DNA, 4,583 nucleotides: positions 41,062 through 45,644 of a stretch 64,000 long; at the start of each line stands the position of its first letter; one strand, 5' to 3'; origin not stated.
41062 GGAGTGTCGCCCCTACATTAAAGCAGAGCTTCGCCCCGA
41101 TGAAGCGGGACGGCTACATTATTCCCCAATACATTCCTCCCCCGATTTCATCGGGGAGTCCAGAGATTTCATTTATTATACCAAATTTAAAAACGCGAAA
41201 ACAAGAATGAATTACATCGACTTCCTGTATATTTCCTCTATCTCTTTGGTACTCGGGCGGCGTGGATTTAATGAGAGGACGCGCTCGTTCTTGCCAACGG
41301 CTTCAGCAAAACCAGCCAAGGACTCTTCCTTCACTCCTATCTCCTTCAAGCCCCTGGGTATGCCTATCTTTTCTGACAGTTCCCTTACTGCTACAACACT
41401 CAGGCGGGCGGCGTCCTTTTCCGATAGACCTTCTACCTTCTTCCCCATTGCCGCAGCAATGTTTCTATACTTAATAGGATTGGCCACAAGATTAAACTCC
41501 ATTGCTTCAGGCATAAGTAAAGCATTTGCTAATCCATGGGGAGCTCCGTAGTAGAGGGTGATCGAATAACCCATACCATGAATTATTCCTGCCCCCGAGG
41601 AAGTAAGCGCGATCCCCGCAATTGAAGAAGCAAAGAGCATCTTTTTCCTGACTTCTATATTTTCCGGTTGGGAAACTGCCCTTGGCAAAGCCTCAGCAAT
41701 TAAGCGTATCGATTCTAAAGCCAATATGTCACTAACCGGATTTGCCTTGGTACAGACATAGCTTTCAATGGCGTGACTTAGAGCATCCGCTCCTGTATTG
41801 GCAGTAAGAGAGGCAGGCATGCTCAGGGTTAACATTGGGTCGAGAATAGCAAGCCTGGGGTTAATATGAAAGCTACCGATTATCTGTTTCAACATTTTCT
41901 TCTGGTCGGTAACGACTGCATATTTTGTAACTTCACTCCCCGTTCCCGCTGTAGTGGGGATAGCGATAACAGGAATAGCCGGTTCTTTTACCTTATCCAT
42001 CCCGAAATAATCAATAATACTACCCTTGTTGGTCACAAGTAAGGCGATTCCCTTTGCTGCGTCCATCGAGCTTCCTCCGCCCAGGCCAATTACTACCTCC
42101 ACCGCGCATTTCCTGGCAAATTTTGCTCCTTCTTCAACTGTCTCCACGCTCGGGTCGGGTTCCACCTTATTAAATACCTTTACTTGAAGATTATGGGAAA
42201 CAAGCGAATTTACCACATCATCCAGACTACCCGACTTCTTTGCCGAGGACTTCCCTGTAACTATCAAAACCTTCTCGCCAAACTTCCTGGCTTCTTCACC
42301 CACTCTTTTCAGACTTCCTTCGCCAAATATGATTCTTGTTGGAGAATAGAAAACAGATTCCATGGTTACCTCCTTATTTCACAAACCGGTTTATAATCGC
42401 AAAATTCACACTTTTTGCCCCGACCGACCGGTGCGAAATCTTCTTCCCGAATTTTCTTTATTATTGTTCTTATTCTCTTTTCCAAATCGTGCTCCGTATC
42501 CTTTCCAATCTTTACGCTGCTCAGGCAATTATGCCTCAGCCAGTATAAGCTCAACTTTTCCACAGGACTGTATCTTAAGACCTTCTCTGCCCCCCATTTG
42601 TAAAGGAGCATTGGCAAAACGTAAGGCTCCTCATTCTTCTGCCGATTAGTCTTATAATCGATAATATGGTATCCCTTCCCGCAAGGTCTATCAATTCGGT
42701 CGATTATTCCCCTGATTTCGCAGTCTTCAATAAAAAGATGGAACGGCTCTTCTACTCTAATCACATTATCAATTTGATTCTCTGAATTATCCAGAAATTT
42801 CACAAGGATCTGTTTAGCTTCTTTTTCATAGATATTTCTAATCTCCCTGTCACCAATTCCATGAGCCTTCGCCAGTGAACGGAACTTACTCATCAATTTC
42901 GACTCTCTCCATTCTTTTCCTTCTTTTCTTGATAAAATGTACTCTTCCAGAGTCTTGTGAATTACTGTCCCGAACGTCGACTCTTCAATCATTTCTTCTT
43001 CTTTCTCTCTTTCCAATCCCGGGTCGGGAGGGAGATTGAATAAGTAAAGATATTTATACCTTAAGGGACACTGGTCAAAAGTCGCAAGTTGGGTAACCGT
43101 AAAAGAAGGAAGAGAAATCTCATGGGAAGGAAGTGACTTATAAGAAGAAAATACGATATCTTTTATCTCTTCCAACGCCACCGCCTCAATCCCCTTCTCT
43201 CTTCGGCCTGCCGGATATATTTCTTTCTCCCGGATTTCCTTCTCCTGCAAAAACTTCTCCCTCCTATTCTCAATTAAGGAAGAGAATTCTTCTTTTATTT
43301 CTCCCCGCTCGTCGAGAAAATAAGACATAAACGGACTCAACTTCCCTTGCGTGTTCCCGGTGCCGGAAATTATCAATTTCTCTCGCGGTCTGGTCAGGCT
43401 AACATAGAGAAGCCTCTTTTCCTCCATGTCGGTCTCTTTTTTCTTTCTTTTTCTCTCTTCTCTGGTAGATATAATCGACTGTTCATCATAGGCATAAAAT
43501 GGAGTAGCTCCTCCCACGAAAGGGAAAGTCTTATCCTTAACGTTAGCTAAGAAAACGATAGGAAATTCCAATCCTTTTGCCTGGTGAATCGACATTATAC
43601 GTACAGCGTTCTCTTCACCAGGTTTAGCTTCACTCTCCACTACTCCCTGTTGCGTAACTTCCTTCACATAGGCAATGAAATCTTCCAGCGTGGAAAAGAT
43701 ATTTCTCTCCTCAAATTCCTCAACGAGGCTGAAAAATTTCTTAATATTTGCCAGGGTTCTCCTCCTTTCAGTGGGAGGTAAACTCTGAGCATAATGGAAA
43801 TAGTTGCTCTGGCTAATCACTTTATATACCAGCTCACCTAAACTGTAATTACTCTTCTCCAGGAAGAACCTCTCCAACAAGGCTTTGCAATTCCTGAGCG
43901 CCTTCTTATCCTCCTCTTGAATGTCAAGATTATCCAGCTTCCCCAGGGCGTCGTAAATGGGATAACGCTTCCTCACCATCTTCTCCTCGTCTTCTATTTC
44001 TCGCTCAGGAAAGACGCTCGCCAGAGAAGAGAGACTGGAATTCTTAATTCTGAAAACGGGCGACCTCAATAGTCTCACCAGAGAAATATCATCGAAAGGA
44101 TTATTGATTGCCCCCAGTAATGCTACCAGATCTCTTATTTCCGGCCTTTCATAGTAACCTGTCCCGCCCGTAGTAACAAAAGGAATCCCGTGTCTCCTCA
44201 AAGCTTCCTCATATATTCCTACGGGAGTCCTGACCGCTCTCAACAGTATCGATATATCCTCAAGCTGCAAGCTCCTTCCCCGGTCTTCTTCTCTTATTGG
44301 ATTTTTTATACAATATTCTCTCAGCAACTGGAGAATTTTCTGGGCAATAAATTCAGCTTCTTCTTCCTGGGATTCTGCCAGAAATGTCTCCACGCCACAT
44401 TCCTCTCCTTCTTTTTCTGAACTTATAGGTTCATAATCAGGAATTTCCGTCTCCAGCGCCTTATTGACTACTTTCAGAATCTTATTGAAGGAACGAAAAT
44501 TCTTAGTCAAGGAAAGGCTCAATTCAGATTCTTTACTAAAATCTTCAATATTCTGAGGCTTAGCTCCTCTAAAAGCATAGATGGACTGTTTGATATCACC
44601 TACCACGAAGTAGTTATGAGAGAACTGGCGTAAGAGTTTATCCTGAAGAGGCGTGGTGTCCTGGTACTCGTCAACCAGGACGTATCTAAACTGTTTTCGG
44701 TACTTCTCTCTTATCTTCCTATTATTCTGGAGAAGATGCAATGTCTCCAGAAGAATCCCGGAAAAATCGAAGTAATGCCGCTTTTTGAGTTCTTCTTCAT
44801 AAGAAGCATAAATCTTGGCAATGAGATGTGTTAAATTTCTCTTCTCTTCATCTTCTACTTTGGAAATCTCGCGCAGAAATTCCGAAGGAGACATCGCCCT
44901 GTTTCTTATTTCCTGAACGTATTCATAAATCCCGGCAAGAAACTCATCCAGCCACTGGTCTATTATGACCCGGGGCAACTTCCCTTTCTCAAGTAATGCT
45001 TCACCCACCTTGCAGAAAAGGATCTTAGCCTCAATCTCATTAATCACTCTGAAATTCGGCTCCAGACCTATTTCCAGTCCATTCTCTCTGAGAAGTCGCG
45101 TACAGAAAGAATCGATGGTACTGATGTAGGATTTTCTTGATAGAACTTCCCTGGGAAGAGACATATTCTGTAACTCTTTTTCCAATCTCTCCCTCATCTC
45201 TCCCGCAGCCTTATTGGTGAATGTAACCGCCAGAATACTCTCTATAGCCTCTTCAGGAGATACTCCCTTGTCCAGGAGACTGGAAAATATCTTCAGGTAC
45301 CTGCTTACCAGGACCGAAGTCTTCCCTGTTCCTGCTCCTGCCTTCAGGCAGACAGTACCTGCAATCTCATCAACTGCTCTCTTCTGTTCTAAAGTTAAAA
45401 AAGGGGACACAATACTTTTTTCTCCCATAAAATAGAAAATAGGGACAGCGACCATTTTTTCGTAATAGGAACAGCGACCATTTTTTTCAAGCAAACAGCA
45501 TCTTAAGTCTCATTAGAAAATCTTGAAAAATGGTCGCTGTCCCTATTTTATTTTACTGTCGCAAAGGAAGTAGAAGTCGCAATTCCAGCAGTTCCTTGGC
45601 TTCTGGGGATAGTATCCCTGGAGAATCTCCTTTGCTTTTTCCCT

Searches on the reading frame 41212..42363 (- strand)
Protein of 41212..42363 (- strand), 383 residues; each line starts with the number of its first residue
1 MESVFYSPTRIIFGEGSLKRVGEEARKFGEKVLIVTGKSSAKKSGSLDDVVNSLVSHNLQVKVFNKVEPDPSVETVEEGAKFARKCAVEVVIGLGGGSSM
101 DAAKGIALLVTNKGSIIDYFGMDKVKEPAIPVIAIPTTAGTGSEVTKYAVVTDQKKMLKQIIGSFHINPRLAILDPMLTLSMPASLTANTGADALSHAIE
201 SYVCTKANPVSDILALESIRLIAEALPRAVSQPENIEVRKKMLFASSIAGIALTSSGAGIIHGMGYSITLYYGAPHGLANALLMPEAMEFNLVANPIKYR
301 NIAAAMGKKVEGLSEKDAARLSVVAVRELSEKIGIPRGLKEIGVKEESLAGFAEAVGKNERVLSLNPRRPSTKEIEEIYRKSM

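Call 6: search_protein_families(library=pfam, proteins=[window:41212-42363:-], max_evalue=0.001)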
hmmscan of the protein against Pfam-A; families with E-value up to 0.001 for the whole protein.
window:41212-42363:- (383 aa): 3 families
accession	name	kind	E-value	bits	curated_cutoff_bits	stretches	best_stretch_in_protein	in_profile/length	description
PF00465.25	Fe-ADH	-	6e-58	195.6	31.3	1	8-176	1-168/168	Iron-containing alcohol dehydrogenase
PF25137.1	ADH_Fe_C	-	1.3e-54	185.3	27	1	187-383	1-194/194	Fe-containing alcohol dehydrogenase family, C-terminal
PF13685.12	Fe-ADH_2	-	2e-08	34.8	28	1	14-108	3-95/149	Iron-containing alcohol dehydrogenase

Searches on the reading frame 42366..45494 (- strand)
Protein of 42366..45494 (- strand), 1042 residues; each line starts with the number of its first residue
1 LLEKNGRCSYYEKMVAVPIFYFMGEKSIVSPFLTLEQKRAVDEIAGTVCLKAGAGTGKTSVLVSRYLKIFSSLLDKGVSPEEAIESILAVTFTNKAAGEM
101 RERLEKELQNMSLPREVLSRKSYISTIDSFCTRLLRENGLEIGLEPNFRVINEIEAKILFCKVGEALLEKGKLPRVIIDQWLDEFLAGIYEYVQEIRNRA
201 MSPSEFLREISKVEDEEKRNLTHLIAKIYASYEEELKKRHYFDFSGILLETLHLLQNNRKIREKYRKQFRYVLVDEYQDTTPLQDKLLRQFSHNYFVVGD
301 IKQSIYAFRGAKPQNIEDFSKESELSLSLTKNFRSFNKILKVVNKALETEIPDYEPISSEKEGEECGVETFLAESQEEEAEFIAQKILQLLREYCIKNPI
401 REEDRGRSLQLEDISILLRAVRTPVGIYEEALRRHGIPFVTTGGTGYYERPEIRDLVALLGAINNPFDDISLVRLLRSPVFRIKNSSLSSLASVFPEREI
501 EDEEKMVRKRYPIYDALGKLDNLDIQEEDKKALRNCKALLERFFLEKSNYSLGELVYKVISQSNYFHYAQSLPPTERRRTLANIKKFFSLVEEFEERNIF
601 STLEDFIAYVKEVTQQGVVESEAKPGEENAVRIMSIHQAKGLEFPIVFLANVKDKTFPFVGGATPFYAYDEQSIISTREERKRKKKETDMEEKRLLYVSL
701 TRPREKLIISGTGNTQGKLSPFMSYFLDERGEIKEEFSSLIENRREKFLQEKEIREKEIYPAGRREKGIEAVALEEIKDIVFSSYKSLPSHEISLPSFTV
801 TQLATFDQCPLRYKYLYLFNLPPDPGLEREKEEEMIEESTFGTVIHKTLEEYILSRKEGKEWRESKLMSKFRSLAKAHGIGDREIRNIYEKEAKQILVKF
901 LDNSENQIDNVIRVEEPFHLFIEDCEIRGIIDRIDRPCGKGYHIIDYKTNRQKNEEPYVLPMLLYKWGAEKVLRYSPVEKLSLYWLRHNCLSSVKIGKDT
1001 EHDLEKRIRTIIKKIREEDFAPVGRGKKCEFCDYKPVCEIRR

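Call 62: search_protein_families(library=pfam, proteins=[window:42366-45494:-], max_evalue=0.00001)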
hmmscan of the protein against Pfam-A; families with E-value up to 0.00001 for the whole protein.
window:42366-45494:- (1042 aa): 5 families
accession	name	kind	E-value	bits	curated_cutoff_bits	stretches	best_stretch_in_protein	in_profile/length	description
PF00580.27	UvrD-helicase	-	2.8e-66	224.4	23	1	34-322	2-269/271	UvrD/REP helicase N-terminal domain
PF13361.12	UvrD_C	-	6.1e-49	167.7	25.6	1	328-710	2-346/350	UvrD-like helicase C-terminal domain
PF12705.13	PDDEXK_1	-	2e-29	103.7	22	1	798-1039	2-247/247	PD-(D/E)XK nuclease superfamily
PF13245.12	AAA_19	-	3.6e-18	66.5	25.1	1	37-309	1-134/134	AAA domain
PF13538.12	UvrD_C_2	-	1.9e-09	37.7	27.4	0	631-653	2-24/52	UvrD-like helicase C-terminal domain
